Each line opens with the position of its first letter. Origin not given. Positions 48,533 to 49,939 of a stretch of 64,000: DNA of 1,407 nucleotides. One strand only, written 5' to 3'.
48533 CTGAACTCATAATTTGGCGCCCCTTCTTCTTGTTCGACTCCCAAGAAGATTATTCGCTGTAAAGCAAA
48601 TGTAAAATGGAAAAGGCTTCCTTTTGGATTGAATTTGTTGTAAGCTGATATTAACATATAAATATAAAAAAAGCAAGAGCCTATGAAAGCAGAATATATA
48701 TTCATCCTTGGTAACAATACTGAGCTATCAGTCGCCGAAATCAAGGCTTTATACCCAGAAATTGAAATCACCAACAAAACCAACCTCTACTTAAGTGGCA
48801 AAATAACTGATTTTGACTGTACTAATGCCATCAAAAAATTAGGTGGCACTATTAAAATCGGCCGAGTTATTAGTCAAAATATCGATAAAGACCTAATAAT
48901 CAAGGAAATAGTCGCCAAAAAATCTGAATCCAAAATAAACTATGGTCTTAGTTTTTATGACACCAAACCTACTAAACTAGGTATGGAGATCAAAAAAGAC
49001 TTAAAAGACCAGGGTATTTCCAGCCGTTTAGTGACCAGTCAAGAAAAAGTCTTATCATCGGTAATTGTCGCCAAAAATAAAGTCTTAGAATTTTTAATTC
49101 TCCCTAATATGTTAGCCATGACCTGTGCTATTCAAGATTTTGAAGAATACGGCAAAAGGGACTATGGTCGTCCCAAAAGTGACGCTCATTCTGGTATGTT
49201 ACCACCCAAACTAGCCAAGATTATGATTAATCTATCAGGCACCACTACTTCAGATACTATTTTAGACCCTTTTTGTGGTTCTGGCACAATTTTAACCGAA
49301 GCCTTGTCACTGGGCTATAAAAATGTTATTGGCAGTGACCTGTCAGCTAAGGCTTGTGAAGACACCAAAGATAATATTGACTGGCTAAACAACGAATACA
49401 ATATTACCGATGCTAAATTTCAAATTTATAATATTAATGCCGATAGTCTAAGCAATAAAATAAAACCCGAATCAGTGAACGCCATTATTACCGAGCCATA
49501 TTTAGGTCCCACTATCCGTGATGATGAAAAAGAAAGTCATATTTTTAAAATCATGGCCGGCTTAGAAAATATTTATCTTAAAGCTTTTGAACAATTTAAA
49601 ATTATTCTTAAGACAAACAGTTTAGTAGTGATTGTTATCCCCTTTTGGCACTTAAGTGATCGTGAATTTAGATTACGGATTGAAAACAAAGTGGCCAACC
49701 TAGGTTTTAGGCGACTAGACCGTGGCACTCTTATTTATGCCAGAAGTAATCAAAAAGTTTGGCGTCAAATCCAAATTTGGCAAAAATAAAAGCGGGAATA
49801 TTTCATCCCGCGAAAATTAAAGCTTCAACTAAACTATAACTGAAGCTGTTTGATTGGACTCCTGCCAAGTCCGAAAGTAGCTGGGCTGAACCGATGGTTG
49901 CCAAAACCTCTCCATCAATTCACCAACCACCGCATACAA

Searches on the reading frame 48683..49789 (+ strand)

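Call 68: search_protein_families(library=pfam, proteins=[window:48683-49789:+], max_evalue=0.001)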
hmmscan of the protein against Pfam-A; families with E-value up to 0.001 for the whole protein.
window:48683-49789:+ (368 aa): 5 families
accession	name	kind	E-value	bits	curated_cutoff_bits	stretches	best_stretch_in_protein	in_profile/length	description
PF01170.24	UPF0020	-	4.2e-13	49.9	22.3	1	166-275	5-132/197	RMKL-like, methyltransferase domain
PF01555.25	N6_N4_Mtase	-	1.1e-11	45.6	26.7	1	128-229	144-220/221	DNA methylase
PF03602.21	Cons_hypoth95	-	5e-07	30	24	1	189-245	41-92/182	Conserved hypothetical protein 95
PF13847.12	Methyltransf_31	-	0.00014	22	27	1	191-274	5-84/145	Methyltransferase domain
PF06325.19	PrmA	-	0.00068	19.6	22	0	189-250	161-217/296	Ribosomal protein L11 methyltransferase (PrmA)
